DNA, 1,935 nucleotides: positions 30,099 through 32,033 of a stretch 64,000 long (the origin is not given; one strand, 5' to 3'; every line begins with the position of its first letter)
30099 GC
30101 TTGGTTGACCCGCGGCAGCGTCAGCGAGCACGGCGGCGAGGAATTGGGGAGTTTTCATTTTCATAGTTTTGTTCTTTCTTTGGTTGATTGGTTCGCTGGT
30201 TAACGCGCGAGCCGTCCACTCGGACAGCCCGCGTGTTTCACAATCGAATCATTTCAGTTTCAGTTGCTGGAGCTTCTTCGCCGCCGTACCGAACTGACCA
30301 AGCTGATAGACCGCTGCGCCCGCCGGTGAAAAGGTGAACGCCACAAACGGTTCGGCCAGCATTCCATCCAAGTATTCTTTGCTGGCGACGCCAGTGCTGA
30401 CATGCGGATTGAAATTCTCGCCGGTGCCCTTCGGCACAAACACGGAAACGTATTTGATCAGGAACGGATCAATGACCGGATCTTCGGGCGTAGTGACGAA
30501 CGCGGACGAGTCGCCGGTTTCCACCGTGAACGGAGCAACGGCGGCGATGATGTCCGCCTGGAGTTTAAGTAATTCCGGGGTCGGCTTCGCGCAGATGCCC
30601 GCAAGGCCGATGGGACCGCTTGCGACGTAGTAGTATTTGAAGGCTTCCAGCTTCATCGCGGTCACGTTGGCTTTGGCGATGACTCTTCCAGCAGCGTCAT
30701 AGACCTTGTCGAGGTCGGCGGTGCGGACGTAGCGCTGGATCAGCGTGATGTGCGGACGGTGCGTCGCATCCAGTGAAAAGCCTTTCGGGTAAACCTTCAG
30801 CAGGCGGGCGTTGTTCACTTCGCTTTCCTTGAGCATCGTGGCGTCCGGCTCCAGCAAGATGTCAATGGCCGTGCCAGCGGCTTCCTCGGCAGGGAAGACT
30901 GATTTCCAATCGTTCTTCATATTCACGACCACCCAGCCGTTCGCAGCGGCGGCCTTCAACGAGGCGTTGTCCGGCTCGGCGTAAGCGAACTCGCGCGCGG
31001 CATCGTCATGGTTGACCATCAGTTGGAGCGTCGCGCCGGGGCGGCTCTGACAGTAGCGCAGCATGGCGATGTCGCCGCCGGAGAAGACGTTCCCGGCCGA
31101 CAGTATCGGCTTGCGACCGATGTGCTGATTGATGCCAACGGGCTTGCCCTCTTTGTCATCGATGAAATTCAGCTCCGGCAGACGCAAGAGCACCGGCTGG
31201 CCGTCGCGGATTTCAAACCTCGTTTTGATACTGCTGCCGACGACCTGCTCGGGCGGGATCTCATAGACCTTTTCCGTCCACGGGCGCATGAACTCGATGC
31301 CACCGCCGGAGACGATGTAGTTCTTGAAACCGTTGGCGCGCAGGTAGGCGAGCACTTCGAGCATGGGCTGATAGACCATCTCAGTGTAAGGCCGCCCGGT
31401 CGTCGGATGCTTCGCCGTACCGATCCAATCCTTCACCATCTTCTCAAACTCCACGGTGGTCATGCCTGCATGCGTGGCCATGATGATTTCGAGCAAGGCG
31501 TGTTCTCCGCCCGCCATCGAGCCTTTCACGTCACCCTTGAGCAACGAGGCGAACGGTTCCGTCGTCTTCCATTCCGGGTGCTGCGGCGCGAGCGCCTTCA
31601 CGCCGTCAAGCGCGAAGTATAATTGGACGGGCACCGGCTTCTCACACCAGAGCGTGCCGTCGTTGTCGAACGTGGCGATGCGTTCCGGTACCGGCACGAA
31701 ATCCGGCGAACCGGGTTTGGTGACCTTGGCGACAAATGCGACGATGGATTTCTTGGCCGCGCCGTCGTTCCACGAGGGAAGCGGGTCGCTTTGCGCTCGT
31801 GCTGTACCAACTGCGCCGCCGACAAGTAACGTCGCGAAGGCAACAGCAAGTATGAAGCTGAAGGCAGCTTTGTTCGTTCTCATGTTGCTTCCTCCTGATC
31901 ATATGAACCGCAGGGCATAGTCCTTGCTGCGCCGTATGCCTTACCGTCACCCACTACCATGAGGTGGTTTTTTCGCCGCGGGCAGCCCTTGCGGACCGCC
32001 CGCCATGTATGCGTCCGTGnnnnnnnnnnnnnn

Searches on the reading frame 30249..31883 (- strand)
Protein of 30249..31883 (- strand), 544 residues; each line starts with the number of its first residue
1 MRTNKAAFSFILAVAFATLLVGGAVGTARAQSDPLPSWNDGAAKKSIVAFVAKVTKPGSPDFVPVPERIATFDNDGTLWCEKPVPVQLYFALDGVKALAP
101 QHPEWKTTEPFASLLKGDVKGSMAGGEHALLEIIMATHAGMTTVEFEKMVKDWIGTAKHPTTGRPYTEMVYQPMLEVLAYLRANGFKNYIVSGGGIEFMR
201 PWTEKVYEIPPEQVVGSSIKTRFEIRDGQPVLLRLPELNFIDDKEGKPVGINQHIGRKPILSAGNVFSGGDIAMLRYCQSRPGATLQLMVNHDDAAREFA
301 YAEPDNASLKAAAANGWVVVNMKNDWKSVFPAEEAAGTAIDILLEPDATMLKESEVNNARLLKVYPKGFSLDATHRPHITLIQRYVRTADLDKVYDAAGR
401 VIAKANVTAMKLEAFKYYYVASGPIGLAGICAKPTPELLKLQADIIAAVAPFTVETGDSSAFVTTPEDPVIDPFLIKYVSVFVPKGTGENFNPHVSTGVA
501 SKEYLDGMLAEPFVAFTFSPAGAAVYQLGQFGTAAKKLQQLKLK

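Call 6: search_protein_families(library=pfam, proteins=[window:30249-31883:-])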
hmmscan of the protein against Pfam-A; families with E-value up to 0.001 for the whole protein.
window:30249-31883:- (544 aa): 1 family
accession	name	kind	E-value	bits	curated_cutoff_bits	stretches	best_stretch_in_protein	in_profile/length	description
PF12710.13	HAD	-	1.3e-05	26.1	27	1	70-219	1-132/189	haloacid dehalogenase-like hydrolase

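Call 8: search_protein_families(library=ncbifam, proteins=[window:30249-31883:-])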
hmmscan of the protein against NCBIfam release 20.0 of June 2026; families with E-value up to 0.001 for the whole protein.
window:30249-31883:- (544 aa): 0 families

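Call 50: find_homologous_proteins(query=window:30249-31883:-, max_evalue=1e-20)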
Query window:30249-31883:- (544 aa): 8000 proteins with E <= 1e-20 among 8000 candidates; the best 120 are listed.
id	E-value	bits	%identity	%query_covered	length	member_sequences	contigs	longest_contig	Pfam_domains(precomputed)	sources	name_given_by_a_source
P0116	0.0e+0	1235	100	100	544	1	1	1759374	PF12710.14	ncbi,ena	-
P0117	3.2e-293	991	68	96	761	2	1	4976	PF00702.33,PF02834.23,PF13563.13,PF12710.14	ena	-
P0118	1.8e-285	966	82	95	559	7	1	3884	PF00702.33,PF13563.13,PF12710.14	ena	-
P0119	4.3e-284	961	79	98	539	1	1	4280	PF00702.33,PF12710.14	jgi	-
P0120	5.4e-280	948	79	94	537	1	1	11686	PF12710.14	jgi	jgi:hypothetical protein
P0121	1.3e-274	930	75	100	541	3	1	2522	PF12710.14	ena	-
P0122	1.2e-273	927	75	100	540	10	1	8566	PF12710.14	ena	-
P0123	3.5e-271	919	77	95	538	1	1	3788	PF12710.14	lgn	-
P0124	3.5e-270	915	75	98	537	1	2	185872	PF13563.13,PF12710.14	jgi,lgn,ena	-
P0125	6.3e-269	911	77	95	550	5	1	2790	PF13563.13,PF12710.14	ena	-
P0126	2.8e-267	906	76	97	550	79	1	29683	PF12710.14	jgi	jgi:phosphoserine phosphatase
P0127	9.0e-266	901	73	100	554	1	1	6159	PF12710.14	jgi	jgi:hypothetical protein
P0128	1.5e-265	900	74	100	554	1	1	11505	PF12710.14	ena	-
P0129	6.0e-265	898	74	98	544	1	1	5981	PF13563.13,PF12710.14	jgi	jgi:phosphoserine phosphatase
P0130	6.0e-265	898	72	100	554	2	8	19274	PF12710.14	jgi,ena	jgi:phosphoserine phosphatase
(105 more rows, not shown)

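Call 51: find_encoding_contigs(protein=P0116, flank=10000, max_places=3)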
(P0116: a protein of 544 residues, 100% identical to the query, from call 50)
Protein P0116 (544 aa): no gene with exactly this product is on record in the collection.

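Call 52: find_encoding_contigs(protein=P0124, flank=8000, max_places=2)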
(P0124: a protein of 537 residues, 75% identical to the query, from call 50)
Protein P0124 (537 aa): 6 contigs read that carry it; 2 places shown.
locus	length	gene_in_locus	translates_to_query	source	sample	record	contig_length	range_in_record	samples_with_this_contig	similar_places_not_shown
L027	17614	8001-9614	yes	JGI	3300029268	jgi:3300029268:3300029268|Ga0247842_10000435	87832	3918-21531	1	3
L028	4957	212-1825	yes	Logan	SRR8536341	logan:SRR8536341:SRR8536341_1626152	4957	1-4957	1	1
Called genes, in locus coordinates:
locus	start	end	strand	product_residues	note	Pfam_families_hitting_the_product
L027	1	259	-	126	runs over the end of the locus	PF03625:DUF302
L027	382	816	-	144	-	-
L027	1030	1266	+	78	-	-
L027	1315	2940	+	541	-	PF19335:HMBD, PF25919:BSH_CusB, PF25973:BSH_CzcB, PF25954:Beta-barrel_RND_2, PF25975:CzcB_C, PF25989:YknX_C (weak)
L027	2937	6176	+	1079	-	PF00873:ACR_tran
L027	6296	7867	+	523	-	PF00884:Sulfatase, PF14707:Sulfatase_C (weak)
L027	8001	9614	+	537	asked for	PF12710:HAD, PF13563:2_5_RNA_ligase2 (faint)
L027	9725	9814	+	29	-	-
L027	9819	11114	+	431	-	-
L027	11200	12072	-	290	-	PF03706:LPG_synthase_TM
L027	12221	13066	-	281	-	PF00781:DAGK_cat, PF01513:NAD_kinase (faint), PF19279:YegS_C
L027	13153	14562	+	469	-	PF05170:AsmA, PF05359:DUF748 (faint)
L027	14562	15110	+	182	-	PF03602:Cons_hypoth95, PF01170:UPF0020, PF05175:MTS, PF13649:Methyltransf_25 (weak)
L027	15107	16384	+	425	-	PF04413:Glycos_transf_N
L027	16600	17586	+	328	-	PF00682:HMGL-like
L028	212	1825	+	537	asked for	PF12710:HAD, PF13563:2_5_RNA_ligase2 (faint)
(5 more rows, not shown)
